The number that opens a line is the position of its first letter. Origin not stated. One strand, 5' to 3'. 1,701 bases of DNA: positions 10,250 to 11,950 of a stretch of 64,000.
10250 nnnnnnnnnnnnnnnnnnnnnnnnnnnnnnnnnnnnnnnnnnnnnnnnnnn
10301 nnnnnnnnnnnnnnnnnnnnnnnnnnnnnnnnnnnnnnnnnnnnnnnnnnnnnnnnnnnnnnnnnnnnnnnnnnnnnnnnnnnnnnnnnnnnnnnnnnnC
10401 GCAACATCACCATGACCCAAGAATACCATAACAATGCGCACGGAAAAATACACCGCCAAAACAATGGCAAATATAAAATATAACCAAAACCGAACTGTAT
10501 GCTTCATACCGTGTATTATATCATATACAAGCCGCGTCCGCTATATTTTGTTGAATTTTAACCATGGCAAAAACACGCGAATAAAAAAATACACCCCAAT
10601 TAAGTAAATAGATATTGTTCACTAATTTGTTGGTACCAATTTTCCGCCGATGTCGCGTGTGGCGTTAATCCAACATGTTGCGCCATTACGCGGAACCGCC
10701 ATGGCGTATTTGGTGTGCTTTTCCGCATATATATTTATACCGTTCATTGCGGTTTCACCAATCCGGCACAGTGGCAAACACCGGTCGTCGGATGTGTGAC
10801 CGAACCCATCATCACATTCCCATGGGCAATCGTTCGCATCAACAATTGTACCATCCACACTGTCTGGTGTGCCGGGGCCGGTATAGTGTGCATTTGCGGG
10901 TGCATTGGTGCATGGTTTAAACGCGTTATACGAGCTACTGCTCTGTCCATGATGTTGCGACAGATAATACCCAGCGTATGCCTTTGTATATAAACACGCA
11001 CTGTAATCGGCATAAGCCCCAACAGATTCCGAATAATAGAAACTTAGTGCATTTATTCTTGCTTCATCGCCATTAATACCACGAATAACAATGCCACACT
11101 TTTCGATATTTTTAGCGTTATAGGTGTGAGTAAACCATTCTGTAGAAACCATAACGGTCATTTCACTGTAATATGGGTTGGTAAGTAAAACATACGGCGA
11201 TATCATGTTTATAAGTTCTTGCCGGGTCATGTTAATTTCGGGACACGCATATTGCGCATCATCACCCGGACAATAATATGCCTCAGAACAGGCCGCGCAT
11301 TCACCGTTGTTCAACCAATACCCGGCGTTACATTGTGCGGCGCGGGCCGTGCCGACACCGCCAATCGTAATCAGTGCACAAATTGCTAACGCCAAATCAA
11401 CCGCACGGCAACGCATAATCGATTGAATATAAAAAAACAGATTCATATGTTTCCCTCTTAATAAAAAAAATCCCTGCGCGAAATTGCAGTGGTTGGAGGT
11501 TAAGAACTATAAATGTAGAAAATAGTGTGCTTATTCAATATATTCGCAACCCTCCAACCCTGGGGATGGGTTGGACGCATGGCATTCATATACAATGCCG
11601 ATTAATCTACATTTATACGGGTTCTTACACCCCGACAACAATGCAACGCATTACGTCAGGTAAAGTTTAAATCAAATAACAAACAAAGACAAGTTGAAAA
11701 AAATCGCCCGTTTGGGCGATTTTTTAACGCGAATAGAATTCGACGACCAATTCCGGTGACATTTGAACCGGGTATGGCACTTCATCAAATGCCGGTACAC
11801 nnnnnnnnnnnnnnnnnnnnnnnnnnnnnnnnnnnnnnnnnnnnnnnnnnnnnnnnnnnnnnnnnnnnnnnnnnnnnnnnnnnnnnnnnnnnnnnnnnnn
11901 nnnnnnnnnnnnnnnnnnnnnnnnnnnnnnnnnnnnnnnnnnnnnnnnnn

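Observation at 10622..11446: Family B: two Cys-rich secreted paralogs with a nearly identical 3' cassette and divergent bodies (mosaic pattern)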

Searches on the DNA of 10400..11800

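Call 79: search_rna_families(source=window, start=10400, end=11800, threshold=evalue, max_evalue=1)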
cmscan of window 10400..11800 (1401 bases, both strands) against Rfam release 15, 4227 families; matches with E-value up to 1: 3.
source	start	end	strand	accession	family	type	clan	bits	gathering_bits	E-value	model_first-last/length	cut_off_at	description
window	11695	11793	-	RF00106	RNAI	Gene; antisense;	-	22.3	47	0.18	1-102/102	no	RNAI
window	11697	11792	-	RF01394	isrK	Gene; sRNA;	-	20.5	50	0.087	1-77/77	no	isrK Hfq binding RNA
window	11699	11725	+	RF00106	RNAI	Gene; antisense;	-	19.6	47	0.76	73-99/102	no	RNAI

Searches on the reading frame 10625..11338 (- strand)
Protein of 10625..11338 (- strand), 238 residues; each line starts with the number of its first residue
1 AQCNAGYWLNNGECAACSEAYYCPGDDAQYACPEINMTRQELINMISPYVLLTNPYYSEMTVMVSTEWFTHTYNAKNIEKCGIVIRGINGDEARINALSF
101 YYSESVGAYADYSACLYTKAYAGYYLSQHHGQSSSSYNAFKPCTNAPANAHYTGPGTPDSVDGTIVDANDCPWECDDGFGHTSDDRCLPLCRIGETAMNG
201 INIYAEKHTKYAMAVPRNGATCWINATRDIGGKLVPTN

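Call 48: search_solved_structures(query=A3, max_evalue=1)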
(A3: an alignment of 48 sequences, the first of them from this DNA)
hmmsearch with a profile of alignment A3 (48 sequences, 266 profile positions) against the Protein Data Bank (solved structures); distinct sequences matched with E-value up to 1: 0.

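Call 54: predict_structure(alignment_id=A3)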
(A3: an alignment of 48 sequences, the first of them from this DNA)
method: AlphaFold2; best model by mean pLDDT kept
length: 238 residues; sequences in the alignment: 48
mean_pLDDT: 93.8   pTM: 0.82
mean pLDDT of the five models: 93.8, 93.1, 92.5, 89.3, 88.8
residues with pLDDT >= 90: 184; 70-90: 54; 50-70: 0; < 50: 0
segments of 3 or more residues with pLDDT < 50: none
pLDDT, mean of each block of 10 residues (from residue 1): 94 96 97 97 97 97 91 90 97 97 97 97 97 91 98 98 96 96 92 82 89 87 89 85
secondary structure, 60 per line:
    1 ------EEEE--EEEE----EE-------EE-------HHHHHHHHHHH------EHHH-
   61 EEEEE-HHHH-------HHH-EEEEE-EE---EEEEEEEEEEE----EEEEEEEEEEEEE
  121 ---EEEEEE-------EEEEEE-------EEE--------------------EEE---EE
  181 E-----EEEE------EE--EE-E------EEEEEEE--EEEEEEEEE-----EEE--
elements in order: E7-10 E13-16 H39-49 E61-65 H67-70 E82-86 E93-103 E108-120 E124-129 E137-142 E150-152 E173-175 E179-181 E187-190 E211-217 E220-228 E234-236

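Call 58: fold_search(model_id=the predicted structure, library=pdb)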
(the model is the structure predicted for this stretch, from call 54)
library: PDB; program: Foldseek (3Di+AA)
matches with E <= 10: 110; with E <= 0.001: 0
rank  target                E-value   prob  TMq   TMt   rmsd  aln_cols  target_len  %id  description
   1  6a3w_C                2.2e-01  0.21  0.17  0.27  11.6       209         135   10  Complex structure of 4-1BB and utomilumab (released 2018-10-10)
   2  8gye_D                3.8e-01  0.16  0.17  0.26  12.1       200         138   10  Crystal Structure of the 4-1BB in complex with ZG033 Fab (released 2023-09-27)
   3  3alq_U                4.4e-01  0.20  0.19  0.25  10.6       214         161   11  Crystal structure of TNF-TNFR2 complex (released 2010-11-17)
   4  4m4p_A                6.5e-01  0.04  0.16  0.08  20.6       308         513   12  Crystal structure of EPHA4 ectodomain (released 2013-10-30)
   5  4np4_A                6.5e-01  0.03  0.12  0.11  15.8       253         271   13  Clostridium difficile toxin B CROP domain in complex with FAB domains of neutralizing antibody bezlotoxumab (released 2014-05-21)
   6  8wa2_F                7.7e-01  0.04  0.14  0.05  17.1       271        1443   11  cryo-EM structure of native mastigonemes isolated from Chlamydomonas reinhardtii at 3.0 angstrom resolution (released 2024-04-10)
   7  8gye_A                8.1e-01  0.10  0.16  0.26  11.9       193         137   12  Crystal Structure of the 4-1BB in complex with ZG033 Fab (released 2023-09-27)
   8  6cpr_D                9.1e-01  0.16  0.18  0.29  10.2       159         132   11  Crystal structure of 4-1BBL/4-1BB complex in C2 space group (released 2018-05-09)
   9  8wa2_A                1.0e+00  0.11  0.20  0.05  10.9       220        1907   12  cryo-EM structure of native mastigonemes isolated from Chlamydomonas reinhardtii at 3.0 angstrom resolution (released 2024-04-10)
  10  3vto_A                1.0e+00  0.06  0.07  0.14  18.6        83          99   13  The crystal structure of the C-terminal domain of Mu phage central spike (released 2013-02-06)
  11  8trs_D                1.1e+00  0.90  0.13  0.23   1.6        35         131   31  Structure of the EphA2 CRD bound to FabS1CE_C1, trigonal form (released 2023-11-22)
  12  2xrb                  1.1e+00  0.02  0.13  0.12  15.6       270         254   10  Structure of the N-terminal four domains of the complement regulator Rat Crry (released 2011-06-22)
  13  6mhr_F                1.3e+00  0.10  0.18  0.27  12.1       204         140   10  Structure of the human 4-1BB / Urelumab Fab complex (released 2018-11-21)
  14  8trt_E                1.3e+00  0.85  0.13  0.24   1.6        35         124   31  Structure of the EphA2 CRD bound to FabS1CE_C1, monoclinic form (released 2023-11-22)
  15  6mgp_X                1.3e+00  0.12  0.22  0.30   9.6       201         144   11  Structure of human 4-1BB / 4-1BBL complex (released 2018-11-14)
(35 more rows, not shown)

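Call 64: fold_search(model_id=the predicted structure, library=viral)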
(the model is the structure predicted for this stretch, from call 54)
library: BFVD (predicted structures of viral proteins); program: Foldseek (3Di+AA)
matches with E <= 10: 117; with E <= 0.001: 0
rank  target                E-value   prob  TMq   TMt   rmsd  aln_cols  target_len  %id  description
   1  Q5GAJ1                1.7e-02  0.57  0.20  0.20  11.1       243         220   12  Tumor necrosis factor receptor [Grouper iridovirus]
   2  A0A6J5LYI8            1.1e-01  0.23  0.19  0.12  11.4       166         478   16  Uncharacterized protein [uncultured Caudovirales phage]
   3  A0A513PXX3            4.3e-01  0.04  0.14  0.13  24.9       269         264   12  Fiber protein (Fragment) [Porcine adenovirus]
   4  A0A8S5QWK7            5.1e-01  0.04  0.10  0.08  16.2       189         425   10  Uncharacterized protein [Siphoviridae sp. ctcuE16]
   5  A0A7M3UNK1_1          5.7e-01  0.06  0.16  0.07  14.5       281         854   14  Tyrosine-protein kinase ephrin type A/B receptor-like domain-containing protein [Pyramimonas orientalis virus 01B]
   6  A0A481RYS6            8.9e-01  0.04  0.15  0.12  17.9       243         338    9  Fiber (Fragment) [Human adenovirus C serotype 2]
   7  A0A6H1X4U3            9.4e-01  0.05  0.14  0.13  14.8       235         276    9  Fiber protein (Fragment) [Bovine adenovirus B serotype 3]
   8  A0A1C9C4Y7            1.6e+00  0.02  0.10  0.07  15.3       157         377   11  Uncharacterized protein [Heterosigma akashiwo virus 01]
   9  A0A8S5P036            1.6e+00  0.02  0.14  0.13  25.9       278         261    9  Uncharacterized protein [Myoviridae sp. ctLnO19]
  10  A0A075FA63            1.6e+00  0.01  0.10  0.05  38.0       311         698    8  Fiber [Duck adenovirus 2]
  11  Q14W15                1.7e+00  0.60  0.13  0.18   2.3        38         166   18  ORF91 [Ranid herpesvirus 2]
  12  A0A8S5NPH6            2.0e+00  0.23  0.13  0.12   6.7        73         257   10  Uncharacterized protein [Myoviridae sp. ct2th6]
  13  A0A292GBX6            2.2e+00  0.09  0.17  0.27  11.4        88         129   12  (no name in the UniProt tables at hand)
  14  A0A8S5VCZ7            2.5e+00  0.03  0.12  0.15  21.3       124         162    7  Uncharacterized protein [Siphoviridae sp. ctDXu9]
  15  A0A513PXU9            2.5e+00  0.01  0.13  0.08  21.6       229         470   10  Fiber protein (Fragment) [Porcine adenovirus]
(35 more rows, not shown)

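Call 71: find_related_loci(query=A3, collection=genome_contigs, flank=1500)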
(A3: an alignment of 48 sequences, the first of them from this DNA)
Query A3 (238 aa) in genome_contigs; peptide patterns used: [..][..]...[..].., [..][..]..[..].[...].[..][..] (x = any residue, [..] = any of these).
43 stretches matched a pattern; 24 encode a relative of the query (tblastn E <= 1e-3); 23 distinct loci.
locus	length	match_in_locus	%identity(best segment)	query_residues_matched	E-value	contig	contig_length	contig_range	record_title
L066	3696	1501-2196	39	1-231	3e-37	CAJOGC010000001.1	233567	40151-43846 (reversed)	uncultured Alphaproteobacteria bacterium isolate Sheep_2_mag_61 genome assembly, contig: scaffold_6, whole genome shotgu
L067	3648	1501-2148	35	3-222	5e-36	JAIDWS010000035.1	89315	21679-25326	MAG: Alphaproteobacteria bacterium isolate SC0372_S2_6 SC0372_S2_6_contig_35, whole genome shotgun sequence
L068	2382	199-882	36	1-231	1e-35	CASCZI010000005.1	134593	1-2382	MAG: uncultured Alphaproteobacteria bacterium isolate single-wildmice_C1226.41_1675168162 genome assembly, contig: NODE_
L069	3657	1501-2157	33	1-227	5e-35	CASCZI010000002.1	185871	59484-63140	MAG: uncultured Alphaproteobacteria bacterium isolate single-wildmice_C1226.41_1675168162 genome assembly, contig: NODE_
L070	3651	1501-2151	33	1-227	1e-34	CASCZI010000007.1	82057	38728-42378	MAG: uncultured Alphaproteobacteria bacterium isolate single-wildmice_C1226.41_1675168162 genome assembly, contig: NODE_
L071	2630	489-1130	37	3-223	5e-34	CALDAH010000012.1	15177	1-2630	MAG TPA_asm: uncultured Alphaproteobacteria bacterium isolate SRR4116664_bin.35_CONCOCT_v1.1_MAG genome assembly, contig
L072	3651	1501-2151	36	6-231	1e-33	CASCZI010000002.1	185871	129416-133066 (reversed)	MAG: uncultured Alphaproteobacteria bacterium isolate single-wildmice_C1226.41_1675168162 genome assembly, contig: NODE_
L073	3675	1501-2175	34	1-234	3e-33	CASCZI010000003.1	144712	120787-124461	MAG: uncultured Alphaproteobacteria bacterium isolate single-wildmice_C1226.41_1675168162 genome assembly, contig: NODE_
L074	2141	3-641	37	10-231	5e-33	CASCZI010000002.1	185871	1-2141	MAG: uncultured Alphaproteobacteria bacterium isolate single-wildmice_C1226.41_1675168162 genome assembly, contig: NODE_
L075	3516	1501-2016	40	3-179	7e-33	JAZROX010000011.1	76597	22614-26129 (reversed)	MAG: Candidatus Enterousia sp. isolate T1900045382_YK20190072.MAGScoT_cleanbin_000029 SGB_6903_k141_3130810, whole genom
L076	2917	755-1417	33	1-231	3e-29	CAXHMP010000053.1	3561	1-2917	MAG: uncultured Alphaproteobacteria bacterium isolate ena-SAMPLE-TAB-22-03-2024-10:43:23:853-115553 genome assembly, con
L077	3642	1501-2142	33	1-227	4e-29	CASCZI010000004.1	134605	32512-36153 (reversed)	MAG: uncultured Alphaproteobacteria bacterium isolate single-wildmice_C1226.41_1675168162 genome assembly, contig: NODE_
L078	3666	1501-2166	31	1-234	3e-27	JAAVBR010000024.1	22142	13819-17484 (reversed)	MAG: bacterium isolate Mgla_MAG_4-bin_5 c_000000168030, whole genome shotgun sequence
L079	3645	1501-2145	32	3-222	1e-28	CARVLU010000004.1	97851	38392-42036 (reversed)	MAG TPA_asm: uncultured Alphaproteobacteria bacterium isolate MGBC118324 genome assembly, contig: MGBC118324.4, whole ge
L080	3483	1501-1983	36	3-179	1e-24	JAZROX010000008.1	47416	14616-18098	MAG: Candidatus Enterousia sp. isolate T1900045382_YK20190072.MAGScoT_cleanbin_000029 SGB_6903_k141_2856150, whole genom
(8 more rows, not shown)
